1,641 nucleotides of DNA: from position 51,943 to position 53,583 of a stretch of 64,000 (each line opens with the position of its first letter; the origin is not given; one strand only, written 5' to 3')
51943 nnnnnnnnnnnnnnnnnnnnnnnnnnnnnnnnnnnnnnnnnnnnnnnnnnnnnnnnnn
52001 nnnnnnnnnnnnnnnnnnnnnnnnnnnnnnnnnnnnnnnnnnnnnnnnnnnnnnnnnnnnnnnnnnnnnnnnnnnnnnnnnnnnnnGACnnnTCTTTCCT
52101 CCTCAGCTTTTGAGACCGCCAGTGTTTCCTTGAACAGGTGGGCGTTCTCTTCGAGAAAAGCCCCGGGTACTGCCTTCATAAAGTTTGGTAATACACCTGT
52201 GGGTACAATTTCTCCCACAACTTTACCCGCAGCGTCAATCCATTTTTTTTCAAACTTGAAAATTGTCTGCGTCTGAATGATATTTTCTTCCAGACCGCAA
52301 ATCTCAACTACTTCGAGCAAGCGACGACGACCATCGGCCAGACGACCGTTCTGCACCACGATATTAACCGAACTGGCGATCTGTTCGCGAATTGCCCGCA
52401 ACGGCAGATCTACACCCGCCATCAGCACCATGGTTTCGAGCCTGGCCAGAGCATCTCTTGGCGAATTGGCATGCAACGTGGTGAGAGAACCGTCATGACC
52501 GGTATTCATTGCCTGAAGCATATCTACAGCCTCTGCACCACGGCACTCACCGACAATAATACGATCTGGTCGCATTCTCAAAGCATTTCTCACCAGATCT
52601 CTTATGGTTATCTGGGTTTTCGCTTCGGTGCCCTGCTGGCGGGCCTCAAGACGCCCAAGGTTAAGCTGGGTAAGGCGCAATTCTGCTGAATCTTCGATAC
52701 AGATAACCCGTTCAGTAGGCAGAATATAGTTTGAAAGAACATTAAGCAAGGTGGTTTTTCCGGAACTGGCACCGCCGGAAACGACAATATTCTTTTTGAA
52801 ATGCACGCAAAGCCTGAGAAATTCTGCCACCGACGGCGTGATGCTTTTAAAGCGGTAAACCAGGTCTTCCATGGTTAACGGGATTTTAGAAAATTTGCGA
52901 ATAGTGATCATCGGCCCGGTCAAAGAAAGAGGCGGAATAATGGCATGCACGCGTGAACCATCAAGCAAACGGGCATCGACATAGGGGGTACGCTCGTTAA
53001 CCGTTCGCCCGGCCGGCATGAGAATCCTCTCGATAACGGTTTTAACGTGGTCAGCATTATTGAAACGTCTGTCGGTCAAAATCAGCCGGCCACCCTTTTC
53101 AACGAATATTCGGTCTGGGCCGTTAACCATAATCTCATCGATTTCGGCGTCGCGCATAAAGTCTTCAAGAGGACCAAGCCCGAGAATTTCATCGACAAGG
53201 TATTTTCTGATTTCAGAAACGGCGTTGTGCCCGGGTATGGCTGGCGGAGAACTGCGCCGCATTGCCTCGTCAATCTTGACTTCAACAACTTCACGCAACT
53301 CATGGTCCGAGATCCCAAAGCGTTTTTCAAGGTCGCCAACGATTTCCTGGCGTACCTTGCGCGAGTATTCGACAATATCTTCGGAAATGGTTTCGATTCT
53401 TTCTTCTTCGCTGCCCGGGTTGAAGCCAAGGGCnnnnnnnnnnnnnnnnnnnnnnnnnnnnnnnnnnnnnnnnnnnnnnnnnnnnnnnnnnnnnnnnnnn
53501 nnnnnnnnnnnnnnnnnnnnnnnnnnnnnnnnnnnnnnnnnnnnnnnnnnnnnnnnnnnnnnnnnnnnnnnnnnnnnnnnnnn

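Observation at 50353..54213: Tad-like secretion module with domain fusions: CpaE/MinD-like + CpaF ATPase, and a TadB+TadC platform in one polypeptide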

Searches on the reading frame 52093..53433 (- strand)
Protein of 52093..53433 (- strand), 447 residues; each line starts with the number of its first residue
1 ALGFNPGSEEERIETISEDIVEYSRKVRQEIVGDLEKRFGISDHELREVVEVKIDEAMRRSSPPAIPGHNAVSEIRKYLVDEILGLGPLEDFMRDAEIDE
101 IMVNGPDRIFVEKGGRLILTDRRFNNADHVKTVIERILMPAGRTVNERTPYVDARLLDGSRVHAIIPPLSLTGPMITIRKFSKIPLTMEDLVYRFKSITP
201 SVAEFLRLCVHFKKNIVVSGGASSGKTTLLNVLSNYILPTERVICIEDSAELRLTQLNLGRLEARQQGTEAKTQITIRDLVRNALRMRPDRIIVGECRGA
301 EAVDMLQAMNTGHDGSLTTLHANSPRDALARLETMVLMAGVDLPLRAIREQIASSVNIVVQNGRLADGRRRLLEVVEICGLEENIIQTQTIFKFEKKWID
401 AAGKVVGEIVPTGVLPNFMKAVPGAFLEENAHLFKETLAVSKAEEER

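Call 57: search_solved_structures(query=window:52093-53433:-, max_evalue=1e-10, show_alignments=1)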
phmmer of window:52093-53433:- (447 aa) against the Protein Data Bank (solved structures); distinct sequences matched with E-value up to 1e-10: 9.
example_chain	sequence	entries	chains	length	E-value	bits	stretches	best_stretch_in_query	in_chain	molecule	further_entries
8rjf_A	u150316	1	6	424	9.4e-104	350.8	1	77-418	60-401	Pilus assembly ATPase CpaF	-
8rkd_E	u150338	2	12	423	9.4e-104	350.8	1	77-418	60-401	Pilus assembly ATPase CpaF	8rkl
9e24_A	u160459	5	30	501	1.7e-103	350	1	77-418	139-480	CpaF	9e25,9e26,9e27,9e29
2oap_1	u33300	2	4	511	6.5e-38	133.9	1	31-382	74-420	Type II secretion system protein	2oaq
4ii7_A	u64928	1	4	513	1.3e-33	119.8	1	20-333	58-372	FlaI ATPase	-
4ihq_A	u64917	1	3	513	8.6e-33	117.1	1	20-333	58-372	FlaI ATPase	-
2gza_A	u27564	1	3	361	2.3e-28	102.5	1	85-371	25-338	Type IV secretion system protein VirB11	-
6bge_A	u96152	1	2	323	2.3e-24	89.3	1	91-336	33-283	VirB11-like protein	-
1g6o_A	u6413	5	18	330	2.5e-24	89.2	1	91-336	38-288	CAG-ALPHA | virB11 homolog | Cag-alfa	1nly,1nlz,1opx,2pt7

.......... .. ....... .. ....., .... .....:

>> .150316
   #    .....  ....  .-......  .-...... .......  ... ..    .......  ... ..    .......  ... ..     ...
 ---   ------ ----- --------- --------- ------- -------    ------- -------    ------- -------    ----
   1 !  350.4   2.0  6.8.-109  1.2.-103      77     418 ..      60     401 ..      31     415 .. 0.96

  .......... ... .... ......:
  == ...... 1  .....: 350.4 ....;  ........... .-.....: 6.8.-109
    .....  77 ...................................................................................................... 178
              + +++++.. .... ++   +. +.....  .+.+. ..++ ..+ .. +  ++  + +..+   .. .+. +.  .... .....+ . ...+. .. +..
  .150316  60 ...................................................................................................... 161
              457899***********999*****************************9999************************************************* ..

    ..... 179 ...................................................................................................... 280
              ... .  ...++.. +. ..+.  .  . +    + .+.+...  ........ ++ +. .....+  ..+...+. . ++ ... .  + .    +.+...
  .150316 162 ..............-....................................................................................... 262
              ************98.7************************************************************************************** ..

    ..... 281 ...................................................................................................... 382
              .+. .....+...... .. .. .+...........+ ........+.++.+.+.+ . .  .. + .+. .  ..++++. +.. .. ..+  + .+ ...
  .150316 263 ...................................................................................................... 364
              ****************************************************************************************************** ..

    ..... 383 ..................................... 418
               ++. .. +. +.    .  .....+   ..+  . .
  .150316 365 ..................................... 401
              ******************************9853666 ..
